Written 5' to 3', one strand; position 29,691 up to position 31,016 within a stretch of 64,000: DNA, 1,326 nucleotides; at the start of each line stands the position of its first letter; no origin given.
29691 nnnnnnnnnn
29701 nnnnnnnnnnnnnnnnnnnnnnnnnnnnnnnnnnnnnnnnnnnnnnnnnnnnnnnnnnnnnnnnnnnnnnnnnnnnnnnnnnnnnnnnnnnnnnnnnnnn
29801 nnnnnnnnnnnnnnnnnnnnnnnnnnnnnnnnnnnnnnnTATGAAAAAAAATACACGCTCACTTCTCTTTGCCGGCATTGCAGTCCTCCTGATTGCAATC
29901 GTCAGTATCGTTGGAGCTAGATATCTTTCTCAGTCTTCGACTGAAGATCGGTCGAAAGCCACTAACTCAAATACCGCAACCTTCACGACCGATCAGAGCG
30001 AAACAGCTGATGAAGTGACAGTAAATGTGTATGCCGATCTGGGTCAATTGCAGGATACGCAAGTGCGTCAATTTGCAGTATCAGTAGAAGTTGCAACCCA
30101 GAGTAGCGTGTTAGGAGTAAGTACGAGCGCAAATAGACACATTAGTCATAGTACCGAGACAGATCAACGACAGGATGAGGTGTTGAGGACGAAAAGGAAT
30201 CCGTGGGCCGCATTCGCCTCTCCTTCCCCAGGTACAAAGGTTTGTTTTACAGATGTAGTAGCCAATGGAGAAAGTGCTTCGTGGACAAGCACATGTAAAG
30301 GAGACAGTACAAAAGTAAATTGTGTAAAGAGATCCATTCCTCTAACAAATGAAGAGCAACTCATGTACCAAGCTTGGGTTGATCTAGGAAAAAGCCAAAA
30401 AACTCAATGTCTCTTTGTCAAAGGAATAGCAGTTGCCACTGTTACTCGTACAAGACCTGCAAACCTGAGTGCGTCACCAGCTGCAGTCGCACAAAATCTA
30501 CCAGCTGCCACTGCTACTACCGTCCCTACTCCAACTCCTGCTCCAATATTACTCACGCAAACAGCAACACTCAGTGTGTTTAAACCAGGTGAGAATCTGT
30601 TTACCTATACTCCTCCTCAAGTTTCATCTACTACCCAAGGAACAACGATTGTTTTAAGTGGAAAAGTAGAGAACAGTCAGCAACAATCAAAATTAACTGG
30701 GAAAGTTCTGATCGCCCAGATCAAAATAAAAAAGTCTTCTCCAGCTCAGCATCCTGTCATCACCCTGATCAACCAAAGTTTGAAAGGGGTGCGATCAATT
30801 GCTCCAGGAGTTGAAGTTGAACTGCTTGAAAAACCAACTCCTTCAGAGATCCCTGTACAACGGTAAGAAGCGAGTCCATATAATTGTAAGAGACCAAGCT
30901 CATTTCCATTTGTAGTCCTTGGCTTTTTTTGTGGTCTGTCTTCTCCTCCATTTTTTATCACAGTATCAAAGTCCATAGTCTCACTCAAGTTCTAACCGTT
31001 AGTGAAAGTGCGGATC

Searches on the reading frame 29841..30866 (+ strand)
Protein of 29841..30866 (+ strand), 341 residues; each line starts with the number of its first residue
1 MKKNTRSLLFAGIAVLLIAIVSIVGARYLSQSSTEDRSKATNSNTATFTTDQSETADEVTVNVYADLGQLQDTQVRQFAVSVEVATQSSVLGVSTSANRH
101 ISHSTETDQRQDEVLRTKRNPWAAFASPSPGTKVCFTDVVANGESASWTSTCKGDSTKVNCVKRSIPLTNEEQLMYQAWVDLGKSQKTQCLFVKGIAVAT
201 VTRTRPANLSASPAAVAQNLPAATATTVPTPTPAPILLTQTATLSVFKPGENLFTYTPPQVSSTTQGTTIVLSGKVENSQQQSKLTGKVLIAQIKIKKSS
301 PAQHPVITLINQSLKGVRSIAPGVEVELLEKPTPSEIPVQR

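Call 6: search_protein_families(library=pfam, proteins=[window:29841-30866:+], max_evalue=0.001)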
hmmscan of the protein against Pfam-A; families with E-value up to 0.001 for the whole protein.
window:29841-30866:+ (341 aa): 0 families

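Call 93: search_protein_families(library=pfam, proteins=[window:29841-30866:+], max_evalue=1)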
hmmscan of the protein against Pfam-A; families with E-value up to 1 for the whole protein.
window:29841-30866:+ (341 aa): 2 families
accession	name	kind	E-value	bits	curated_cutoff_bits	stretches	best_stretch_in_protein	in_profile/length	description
PF01988.24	VIT1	-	0.01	16.1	28.1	1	4-79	29-103/214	VIT family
PF20881.2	G1_gp67_C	-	0.047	14.7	27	1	10-70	29-88/100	Phage G1 gp67, C-terminal domain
